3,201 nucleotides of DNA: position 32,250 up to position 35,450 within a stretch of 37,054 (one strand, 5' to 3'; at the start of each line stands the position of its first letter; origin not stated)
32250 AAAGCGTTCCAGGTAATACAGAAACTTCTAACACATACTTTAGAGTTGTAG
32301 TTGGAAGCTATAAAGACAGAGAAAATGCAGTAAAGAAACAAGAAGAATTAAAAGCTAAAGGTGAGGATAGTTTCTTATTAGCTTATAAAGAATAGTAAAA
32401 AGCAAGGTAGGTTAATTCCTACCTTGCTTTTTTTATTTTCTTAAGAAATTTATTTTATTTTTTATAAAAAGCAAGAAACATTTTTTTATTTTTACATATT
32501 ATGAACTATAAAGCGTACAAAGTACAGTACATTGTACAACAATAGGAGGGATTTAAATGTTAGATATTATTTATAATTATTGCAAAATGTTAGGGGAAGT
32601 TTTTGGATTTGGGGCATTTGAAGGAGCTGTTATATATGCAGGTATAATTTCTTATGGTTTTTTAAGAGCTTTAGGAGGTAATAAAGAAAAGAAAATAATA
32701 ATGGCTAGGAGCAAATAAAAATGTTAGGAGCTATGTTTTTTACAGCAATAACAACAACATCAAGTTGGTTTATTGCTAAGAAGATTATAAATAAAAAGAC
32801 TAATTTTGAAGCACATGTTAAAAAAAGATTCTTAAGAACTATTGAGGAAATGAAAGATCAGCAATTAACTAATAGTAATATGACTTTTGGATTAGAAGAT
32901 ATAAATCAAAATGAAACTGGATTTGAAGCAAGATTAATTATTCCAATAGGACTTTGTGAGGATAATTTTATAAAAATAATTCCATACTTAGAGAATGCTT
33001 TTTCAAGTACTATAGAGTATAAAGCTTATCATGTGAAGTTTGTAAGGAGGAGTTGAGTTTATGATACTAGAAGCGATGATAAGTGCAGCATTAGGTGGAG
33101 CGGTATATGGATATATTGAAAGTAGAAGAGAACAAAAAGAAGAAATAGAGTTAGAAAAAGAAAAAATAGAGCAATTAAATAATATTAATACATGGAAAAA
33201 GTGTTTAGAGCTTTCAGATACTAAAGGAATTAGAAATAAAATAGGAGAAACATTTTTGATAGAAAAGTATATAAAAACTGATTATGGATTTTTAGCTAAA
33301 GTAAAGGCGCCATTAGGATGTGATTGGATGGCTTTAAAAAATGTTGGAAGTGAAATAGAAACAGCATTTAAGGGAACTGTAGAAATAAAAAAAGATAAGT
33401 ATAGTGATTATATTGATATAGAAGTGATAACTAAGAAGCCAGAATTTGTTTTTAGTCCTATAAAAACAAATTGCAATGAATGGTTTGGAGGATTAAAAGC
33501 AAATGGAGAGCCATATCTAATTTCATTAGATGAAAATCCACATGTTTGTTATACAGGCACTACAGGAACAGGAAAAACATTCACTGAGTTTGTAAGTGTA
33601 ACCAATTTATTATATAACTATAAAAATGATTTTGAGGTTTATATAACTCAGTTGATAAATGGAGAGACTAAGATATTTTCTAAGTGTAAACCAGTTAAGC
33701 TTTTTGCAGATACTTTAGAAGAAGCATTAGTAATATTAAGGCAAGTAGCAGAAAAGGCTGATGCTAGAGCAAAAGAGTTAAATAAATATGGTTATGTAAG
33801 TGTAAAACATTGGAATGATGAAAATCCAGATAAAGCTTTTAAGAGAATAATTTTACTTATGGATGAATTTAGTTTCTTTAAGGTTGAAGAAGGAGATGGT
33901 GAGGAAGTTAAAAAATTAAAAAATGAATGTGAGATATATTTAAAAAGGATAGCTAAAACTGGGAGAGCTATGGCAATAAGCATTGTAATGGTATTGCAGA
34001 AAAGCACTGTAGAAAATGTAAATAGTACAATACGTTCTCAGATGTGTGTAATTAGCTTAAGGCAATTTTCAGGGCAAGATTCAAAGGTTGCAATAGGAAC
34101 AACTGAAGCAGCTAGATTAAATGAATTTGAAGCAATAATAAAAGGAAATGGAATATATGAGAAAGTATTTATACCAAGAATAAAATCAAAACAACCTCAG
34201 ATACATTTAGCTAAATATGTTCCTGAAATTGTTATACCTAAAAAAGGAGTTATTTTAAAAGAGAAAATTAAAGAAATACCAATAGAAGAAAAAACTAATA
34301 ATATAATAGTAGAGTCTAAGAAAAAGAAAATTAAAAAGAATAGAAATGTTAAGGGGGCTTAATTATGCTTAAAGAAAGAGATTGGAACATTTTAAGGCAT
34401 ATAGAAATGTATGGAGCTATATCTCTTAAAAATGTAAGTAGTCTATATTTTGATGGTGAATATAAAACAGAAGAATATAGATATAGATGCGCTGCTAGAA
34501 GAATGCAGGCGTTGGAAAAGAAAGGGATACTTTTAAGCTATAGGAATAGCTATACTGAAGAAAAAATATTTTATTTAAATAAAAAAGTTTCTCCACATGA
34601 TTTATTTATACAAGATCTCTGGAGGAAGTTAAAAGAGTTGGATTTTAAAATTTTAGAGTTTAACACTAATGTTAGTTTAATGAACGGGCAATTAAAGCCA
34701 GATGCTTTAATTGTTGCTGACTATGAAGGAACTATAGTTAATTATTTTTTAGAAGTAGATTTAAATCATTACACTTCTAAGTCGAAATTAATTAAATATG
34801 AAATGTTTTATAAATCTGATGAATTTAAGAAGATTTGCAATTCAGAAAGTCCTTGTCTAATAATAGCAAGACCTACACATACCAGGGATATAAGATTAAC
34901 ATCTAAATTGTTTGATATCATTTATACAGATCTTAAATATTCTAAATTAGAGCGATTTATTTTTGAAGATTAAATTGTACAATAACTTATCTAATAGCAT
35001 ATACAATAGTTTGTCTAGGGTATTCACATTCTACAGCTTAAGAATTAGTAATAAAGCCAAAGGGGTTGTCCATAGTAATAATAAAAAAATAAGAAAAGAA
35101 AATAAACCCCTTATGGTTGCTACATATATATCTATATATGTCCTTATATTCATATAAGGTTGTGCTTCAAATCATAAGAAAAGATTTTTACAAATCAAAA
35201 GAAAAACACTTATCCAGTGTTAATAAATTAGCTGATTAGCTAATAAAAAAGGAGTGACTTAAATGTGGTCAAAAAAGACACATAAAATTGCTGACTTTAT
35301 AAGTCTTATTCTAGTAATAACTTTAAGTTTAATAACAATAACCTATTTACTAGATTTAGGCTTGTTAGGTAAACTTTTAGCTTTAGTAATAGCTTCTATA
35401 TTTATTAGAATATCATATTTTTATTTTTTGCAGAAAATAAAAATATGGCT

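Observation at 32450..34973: Post-lysis accessory operon: small membrane proteins, an FtsK/TcpA-like translocase and a replication-relaxation protein on a phage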

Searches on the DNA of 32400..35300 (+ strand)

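Call 7: search_dna_similar(query=window:32400-35300:+, collection=phages, mode=near, max_rows=20)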
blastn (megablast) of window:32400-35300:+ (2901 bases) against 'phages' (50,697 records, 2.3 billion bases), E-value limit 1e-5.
Records with a match: 1; places in all: 1; records where one place covers at least 80% of the query: 1.
Best place of each record, by identity: 60-80% 1.
By first word of the organism name: Clostridium 1.
By host as written in the record: - 1.
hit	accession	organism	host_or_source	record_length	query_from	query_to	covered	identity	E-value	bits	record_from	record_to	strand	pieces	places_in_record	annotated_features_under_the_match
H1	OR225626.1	Clostridium phage LPCPA58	-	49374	74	2901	97%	76.3%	0e+0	1461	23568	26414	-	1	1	hypothetical protein (x5)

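Call 9: get_annotated_region(hit=H1, flank=8000)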
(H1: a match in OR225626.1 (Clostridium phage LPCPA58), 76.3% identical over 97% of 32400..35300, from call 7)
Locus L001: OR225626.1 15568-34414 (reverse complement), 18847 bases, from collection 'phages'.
description: Clostridium phage LPCPA58, complete genome.
organism: Clostridium phage LPCPA58 (NCBI taxid 3062015)
taxonomy: Viruses
host: -; source: -; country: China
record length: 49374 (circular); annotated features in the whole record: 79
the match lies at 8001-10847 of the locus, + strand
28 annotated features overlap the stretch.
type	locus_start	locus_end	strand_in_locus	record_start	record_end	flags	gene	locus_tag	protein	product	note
CDS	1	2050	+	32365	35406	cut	-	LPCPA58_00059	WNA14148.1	hypothetical protein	-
CDS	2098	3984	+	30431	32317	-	-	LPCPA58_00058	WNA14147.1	hypothetical protein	-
CDS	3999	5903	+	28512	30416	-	-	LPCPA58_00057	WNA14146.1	hypothetical protein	-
CDS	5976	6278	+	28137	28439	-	-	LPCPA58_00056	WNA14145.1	hypothetical protein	-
CDS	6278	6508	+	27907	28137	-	-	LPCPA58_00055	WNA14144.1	hypothetical protein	-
CDS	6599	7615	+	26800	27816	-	-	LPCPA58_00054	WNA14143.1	hypothetical protein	-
CDS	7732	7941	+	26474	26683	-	-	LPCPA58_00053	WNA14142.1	hypothetical protein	-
CDS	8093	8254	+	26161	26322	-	-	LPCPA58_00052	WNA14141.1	hypothetical protein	-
CDS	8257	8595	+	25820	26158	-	-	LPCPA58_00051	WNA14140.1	hypothetical protein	-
CDS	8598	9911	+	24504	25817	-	-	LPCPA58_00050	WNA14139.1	hypothetical protein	-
CDS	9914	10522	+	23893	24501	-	-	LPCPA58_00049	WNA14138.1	hypothetical protein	-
CDS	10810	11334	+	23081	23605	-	-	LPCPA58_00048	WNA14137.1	hypothetical protein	-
CDS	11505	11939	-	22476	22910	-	-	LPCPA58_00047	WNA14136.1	hypothetical protein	-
CDS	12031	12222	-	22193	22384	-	-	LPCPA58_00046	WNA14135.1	hypothetical protein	-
CDS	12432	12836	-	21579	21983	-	-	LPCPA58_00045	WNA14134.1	hypothetical protein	-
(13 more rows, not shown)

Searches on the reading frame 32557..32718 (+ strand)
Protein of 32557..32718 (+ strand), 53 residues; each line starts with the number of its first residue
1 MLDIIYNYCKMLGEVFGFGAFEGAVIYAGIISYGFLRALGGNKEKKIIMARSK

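Call 5: search_protein_families(library=pfam, proteins=[window:32557-32718:+], max_evalue=0.1)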
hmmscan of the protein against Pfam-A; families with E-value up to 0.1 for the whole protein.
window:32557-32718:+ (53 aa): 0 families

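Call 6: search_protein_families(library=phrogs, proteins=[window:32557-32718:+], max_evalue=0.01)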
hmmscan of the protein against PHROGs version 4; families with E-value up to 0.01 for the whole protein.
window:32557-32718:+ (53 aa): 0 families

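Call 8: search_protein_families(library=ncbifam, proteins=[window:32557-32718:+], max_evalue=0.1)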
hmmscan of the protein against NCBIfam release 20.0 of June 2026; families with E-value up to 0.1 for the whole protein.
window:32557-32718:+ (53 aa): 0 families

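Call 62: search_protein_families(library=padloc, proteins=[window:32557-32718:+], max_evalue=0.1)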
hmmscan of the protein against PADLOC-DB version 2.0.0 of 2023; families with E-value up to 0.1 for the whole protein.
window:32557-32718:+ (53 aa): 0 families

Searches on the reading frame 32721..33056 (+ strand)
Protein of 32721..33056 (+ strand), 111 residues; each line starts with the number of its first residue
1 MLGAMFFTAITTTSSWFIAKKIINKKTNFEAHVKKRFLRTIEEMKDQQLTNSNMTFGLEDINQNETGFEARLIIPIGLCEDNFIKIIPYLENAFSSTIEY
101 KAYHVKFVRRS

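Call 5: search_protein_families(library=pfam, proteins=[window:32721-33056:+], max_evalue=0.1)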
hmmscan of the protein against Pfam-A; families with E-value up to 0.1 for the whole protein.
window:32721-33056:+ (111 aa): 2 families
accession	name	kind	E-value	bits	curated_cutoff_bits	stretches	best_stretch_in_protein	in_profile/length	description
PF12065.13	DUF3545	-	0.052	13.9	25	1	22-48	13-37/58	Protein of unknown function (DUF3545)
PF05206.20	TRM13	-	0.083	12.9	26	1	6-77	163-225/257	Methyltransferase TRM13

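Call 6: search_protein_families(library=phrogs, proteins=[window:32721-33056:+], max_evalue=0.01)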
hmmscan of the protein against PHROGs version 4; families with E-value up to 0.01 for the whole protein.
window:32721-33056:+ (111 aa): 0 families

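Call 8: search_protein_families(library=ncbifam, proteins=[window:32721-33056:+], max_evalue=0.1)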
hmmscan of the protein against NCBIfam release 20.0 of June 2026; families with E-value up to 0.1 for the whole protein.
window:32721-33056:+ (111 aa): 0 families

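Call 62: search_protein_families(library=padloc, proteins=[window:32721-33056:+], max_evalue=0.1)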
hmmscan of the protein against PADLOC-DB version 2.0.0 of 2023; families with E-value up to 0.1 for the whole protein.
window:32721-33056:+ (111 aa): 0 families
